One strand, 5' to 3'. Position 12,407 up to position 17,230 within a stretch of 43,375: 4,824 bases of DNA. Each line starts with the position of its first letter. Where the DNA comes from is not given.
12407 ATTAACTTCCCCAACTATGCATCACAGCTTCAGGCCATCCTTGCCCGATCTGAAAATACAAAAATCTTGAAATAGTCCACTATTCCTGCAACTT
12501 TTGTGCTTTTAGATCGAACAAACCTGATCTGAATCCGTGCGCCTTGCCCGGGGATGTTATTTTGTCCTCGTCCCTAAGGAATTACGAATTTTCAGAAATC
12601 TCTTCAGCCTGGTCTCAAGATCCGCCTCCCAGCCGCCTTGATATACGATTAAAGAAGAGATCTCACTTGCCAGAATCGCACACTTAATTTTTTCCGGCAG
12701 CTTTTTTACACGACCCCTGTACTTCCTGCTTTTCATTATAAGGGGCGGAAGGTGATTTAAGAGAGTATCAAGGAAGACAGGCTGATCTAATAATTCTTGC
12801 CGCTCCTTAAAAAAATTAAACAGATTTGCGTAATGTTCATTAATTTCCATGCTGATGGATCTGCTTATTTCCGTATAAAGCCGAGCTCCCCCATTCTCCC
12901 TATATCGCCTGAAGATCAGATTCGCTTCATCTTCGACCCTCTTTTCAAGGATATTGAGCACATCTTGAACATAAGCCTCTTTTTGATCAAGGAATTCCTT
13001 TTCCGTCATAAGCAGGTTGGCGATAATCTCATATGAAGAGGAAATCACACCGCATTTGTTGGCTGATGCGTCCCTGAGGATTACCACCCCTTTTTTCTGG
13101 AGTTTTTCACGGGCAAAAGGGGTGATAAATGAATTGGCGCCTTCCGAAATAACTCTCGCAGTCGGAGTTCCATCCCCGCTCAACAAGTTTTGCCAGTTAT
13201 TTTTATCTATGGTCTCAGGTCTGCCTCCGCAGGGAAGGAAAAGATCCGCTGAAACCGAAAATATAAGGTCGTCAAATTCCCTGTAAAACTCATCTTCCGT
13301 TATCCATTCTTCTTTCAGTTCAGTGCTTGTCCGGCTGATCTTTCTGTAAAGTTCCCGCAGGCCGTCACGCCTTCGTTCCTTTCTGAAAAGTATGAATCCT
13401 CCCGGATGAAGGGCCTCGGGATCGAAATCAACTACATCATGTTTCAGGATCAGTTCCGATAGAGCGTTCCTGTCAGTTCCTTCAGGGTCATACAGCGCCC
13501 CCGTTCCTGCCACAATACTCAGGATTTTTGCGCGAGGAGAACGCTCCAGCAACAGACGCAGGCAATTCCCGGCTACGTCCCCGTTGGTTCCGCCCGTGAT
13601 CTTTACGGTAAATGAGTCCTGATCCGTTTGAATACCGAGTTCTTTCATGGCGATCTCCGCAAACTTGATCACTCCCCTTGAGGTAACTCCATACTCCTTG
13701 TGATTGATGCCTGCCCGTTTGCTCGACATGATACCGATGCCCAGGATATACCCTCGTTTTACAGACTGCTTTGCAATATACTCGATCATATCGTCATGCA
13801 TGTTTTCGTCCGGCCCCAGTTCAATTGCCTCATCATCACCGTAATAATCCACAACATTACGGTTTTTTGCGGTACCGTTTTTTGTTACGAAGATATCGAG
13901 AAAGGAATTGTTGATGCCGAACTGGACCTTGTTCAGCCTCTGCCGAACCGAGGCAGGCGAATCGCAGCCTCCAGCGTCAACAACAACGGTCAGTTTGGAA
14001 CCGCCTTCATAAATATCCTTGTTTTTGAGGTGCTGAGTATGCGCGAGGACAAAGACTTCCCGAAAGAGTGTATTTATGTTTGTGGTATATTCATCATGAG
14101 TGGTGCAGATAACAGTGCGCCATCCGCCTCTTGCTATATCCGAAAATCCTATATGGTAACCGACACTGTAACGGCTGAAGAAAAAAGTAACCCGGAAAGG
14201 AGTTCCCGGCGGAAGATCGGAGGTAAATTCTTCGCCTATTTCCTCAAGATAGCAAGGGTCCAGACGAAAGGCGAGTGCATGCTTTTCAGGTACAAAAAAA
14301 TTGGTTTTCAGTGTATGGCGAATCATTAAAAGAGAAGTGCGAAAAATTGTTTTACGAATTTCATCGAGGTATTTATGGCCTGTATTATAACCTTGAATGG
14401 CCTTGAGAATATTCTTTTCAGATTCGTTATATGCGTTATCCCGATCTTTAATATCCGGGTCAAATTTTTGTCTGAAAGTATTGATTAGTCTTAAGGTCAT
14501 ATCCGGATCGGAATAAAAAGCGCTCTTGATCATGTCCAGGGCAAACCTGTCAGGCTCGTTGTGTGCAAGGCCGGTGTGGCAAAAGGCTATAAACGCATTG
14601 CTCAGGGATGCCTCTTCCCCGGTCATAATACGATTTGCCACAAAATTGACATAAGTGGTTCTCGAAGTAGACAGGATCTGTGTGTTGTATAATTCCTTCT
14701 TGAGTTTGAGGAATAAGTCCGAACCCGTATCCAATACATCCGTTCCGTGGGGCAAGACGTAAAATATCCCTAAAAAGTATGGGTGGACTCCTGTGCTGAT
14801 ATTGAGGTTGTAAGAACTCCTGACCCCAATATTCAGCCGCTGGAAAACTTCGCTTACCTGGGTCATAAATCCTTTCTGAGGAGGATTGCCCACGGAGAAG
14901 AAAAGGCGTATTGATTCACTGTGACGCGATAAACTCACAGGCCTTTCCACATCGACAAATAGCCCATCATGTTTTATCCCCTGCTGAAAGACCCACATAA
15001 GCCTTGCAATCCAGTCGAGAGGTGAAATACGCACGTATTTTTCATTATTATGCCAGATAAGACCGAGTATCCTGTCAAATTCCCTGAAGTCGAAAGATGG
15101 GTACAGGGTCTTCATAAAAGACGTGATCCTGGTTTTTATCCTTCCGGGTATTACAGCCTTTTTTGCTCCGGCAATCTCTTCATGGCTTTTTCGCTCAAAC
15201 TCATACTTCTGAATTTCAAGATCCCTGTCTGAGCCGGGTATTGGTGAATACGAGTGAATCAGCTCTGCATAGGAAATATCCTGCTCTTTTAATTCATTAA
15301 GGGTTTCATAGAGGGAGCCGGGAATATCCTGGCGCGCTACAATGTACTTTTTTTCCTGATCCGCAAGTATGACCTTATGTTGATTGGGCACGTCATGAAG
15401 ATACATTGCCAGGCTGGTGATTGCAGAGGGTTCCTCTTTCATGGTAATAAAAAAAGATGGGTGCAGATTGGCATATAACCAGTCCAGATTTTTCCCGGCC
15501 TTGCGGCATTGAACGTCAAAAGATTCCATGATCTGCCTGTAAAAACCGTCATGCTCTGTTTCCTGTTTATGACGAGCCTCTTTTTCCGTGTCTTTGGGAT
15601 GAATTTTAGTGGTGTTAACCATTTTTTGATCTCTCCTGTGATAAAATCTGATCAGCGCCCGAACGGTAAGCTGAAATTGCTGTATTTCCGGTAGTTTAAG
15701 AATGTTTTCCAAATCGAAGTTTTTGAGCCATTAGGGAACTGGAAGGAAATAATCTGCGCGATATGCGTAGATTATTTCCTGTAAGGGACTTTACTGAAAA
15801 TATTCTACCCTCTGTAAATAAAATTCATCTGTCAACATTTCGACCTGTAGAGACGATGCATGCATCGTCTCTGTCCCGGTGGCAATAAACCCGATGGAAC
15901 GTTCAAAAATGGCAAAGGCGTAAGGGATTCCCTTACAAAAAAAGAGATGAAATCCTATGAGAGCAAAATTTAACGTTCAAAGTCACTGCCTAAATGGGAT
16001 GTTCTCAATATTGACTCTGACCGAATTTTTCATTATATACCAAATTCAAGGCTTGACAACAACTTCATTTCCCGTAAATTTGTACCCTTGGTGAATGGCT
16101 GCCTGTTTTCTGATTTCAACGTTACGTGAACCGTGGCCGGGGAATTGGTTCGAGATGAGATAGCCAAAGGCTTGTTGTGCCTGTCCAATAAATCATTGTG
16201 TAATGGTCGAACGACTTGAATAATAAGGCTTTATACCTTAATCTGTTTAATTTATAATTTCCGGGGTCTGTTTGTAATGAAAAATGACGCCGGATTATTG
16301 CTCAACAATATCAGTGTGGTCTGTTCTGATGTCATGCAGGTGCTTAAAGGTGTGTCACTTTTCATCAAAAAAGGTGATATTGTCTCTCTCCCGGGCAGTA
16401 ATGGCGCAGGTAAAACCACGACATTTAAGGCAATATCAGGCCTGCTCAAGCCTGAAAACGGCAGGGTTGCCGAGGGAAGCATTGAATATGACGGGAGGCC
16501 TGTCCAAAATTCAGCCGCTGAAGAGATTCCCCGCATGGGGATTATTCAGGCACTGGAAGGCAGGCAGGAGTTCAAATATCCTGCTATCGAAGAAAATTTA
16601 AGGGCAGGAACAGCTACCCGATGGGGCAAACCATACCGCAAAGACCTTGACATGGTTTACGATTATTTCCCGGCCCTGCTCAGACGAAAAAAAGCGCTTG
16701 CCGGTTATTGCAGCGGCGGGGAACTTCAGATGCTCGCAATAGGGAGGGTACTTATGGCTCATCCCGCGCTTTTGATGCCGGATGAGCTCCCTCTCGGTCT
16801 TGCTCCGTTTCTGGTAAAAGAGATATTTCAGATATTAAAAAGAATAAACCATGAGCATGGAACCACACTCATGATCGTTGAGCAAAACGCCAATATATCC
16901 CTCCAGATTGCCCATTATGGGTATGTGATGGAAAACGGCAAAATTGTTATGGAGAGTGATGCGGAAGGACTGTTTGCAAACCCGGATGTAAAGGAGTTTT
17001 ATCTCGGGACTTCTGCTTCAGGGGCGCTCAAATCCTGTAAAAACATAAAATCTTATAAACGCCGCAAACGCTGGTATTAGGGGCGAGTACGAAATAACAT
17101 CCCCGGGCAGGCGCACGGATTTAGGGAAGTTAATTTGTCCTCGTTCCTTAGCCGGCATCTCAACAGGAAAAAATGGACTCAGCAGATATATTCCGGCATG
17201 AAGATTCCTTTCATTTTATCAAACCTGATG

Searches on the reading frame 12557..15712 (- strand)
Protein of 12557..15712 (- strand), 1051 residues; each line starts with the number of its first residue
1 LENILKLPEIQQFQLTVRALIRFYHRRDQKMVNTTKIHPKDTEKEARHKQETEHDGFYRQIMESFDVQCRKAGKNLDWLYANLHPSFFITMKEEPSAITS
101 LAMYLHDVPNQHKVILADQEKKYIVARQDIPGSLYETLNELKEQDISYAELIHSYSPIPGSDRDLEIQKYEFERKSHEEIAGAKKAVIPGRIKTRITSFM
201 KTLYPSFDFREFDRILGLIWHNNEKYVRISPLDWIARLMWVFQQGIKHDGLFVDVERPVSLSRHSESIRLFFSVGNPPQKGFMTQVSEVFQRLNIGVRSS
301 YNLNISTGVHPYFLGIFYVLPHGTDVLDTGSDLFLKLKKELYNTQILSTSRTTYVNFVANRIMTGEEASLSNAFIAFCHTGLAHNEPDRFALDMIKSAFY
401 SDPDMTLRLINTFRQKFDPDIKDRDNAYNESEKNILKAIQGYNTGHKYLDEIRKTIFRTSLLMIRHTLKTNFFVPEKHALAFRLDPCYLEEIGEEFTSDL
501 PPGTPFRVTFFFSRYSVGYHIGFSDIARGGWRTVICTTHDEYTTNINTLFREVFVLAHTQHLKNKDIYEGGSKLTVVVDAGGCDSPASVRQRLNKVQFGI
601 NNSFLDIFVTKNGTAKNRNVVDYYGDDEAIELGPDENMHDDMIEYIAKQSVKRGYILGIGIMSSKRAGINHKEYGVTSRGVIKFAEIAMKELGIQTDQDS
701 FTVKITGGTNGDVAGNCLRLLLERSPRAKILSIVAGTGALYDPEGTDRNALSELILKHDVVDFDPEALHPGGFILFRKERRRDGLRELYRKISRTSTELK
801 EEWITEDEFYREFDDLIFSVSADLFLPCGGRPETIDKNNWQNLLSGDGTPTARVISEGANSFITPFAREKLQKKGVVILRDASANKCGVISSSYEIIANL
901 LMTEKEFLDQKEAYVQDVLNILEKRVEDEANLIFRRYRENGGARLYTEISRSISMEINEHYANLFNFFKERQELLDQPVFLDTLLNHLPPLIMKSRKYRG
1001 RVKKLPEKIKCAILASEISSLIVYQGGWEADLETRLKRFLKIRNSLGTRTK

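Call 5: search_protein_families(library=pfam, proteins=[window:12557-15712:-], max_evalue=0.1)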
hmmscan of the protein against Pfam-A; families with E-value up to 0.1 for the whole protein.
window:12557-15712:- (1051 aa): 2 families
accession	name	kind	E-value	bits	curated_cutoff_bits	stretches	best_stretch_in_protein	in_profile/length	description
PF00208.27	ELFV_dehydrog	-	1.8e-29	103.6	23.4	1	668-922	2-210/241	Glutamate/Leucine/Phenylalanine/Valine dehydrogenase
PF05088.18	Bac_GDH_CD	-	1.6e-24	86.8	22.8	1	454-935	15-485/497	Bacterial NAD-glutamate dehydrogenase, catalytic domain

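Call 6: search_protein_families(library=ncbifam, proteins=[window:12557-15712:-], max_evalue=0.1)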
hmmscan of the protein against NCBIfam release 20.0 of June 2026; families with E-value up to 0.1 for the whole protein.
window:12557-15712:- (1051 aa): 4 families
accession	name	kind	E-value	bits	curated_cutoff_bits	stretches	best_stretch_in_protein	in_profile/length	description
NF040817.1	GdhA_Arch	equivalog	2e-09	37.2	750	2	851-901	310-360/419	glutamate dehydrogenase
NF006929.0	PRK09414.1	equivalog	8.3e-07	28.3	536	1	807-928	297-412/445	NADP-specific glutamate dehydrogenase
NF041398.1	GluDhGdhB_Halo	equivalog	3.7e-05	22.8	620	1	851-900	302-351/410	glutamate dehydrogenase GdhB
NF007425.0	PRK09968.1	equivalog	0.085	12.5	332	0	87-148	102-161/218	protein-serine/threonine phosphatase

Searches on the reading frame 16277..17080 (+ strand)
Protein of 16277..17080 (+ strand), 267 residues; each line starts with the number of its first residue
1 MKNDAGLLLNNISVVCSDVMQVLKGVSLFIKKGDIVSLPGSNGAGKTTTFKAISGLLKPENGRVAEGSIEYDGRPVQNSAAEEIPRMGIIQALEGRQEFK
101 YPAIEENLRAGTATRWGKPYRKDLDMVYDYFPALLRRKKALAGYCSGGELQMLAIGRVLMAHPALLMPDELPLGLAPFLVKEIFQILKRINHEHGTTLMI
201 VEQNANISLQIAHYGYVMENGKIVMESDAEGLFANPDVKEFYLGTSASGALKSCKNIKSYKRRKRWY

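Call 5: search_protein_families(library=pfam, proteins=[window:16277-17080:+], max_evalue=0.1)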
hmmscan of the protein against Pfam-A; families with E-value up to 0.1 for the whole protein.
window:16277-17080:+ (267 aa): 6 families
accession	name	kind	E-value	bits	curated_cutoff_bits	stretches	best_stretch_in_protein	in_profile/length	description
PF00005.33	ABC_tran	-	1.7e-18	68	25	1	23-170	1-134/137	ABC transporter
PF13304.12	AAA_21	-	0.0011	19.6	27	1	39-67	5-36/304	AAA domain, putative AbiEii toxin, Type IV TA system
PF13555.12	AAA_29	-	0.005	17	27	1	30-61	19-50/61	P-loop containing region of AAA domain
PF13476.12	AAA_23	-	0.04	15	27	1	36-60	22-46/201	AAA domain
PF00437.27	T2SSE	-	0.043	12.9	24.9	1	38-83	147-194/370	Type II/IV secretion system protein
PF02367.23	TsaE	-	0.084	13.3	26.6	0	26-57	14-45/128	Threonylcarbamoyl adenosine biosynthesis protein TsaE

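Call 6: search_protein_families(library=ncbifam, proteins=[window:16277-17080:+], max_evalue=0.1)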
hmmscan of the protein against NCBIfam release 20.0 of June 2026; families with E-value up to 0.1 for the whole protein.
window:16277-17080:+ (267 aa): 184 families (the best 25 are shown)
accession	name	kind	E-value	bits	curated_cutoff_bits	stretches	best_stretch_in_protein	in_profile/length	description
NF008626.0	PRK11614.1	equivalog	1.1e-54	185.4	441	1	7-244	6-236/237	high-affinity branched-chain amino acid ABC transporter ATP-binding protein LivF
TIGR03410.1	urea_trans_UrtE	equivalog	2.2e-44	151.7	285.8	1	18-232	11-219/230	urea ABC transporter ATP-binding subunit UrtE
TIGR04406.1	LPS_export_lptB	equivalog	2.3e-33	115.5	240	1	20-246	14-236/239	LPS export ABC transporter ATP-binding protein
NF008449.1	PRK11300.1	equivalog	1.1e-26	93.6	362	2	141-245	150-254/255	high-affinity branched-chain amino acid ABC transporter ATP-binding protein LivG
TIGR03411.1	urea_trans_UrtD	equivalog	7.4e-26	91.3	304.1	1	8-245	4-242/242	urea ABC transporter ATP-binding protein UrtD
TIGR04521.1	ECF_ATPase_2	equivalog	7.7e-23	81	330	1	21-237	19-237/279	energy-coupling factor transporter ATPase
NF010157.0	PRK13636.1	equivalog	2.5e-22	79.4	463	2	7-79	6-73/285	cobalt transporter ATP-binding subunit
NF010171.0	PRK13652.1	equivalog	2.6e-22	79.2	476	1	16-238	13-231/277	cobalt transporter ATP-binding subunit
TIGR02770.1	nickel_nikD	equivalog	5e-22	78.4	318.7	1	24-238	3-219/230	nickel import ATP-binding protein NikD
TIGR02315.1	ABC_phnC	equivalog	7e-22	78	266.1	2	142-232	143-233/243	phosphonate ABC transporter ATP-binding protein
NF008428.0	PRK11264.1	equivalog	1.7e-21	76.6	406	1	20-237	16-236/250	L-cystine ABC transporter ATP-binding protein TcyN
TIGR01188.1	drrA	subfamily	3.6e-20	72.5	312.45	1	21-234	7-213/302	daunorubicin resistance ABC transporter, ATP-binding protein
TIGR01978.1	sufC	equivalog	5.1e-20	71.9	212.8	1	8-230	2-230/243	Fe-S cluster assembly ATPase SufC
TIGR04520.1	ECF_ATPase_1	equivalog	7.6e-20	71.4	315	2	144-243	136-235/269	energy-coupling factor transporter ATPase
TIGR02769.1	nickel_nikE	equivalog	2.1e-19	70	332.55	2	145-230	151-236/265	nickel import ATP-binding protein NikE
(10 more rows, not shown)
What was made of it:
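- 16277..17080 (+): LivF-like ABC ATPase gene, the conserved upstream partner of the family. In this lineage it is the only remnant of the transporter operon and appears to be decaying. NCBIfam LivF 1.1e-54, below the curated cutoff (call 6).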
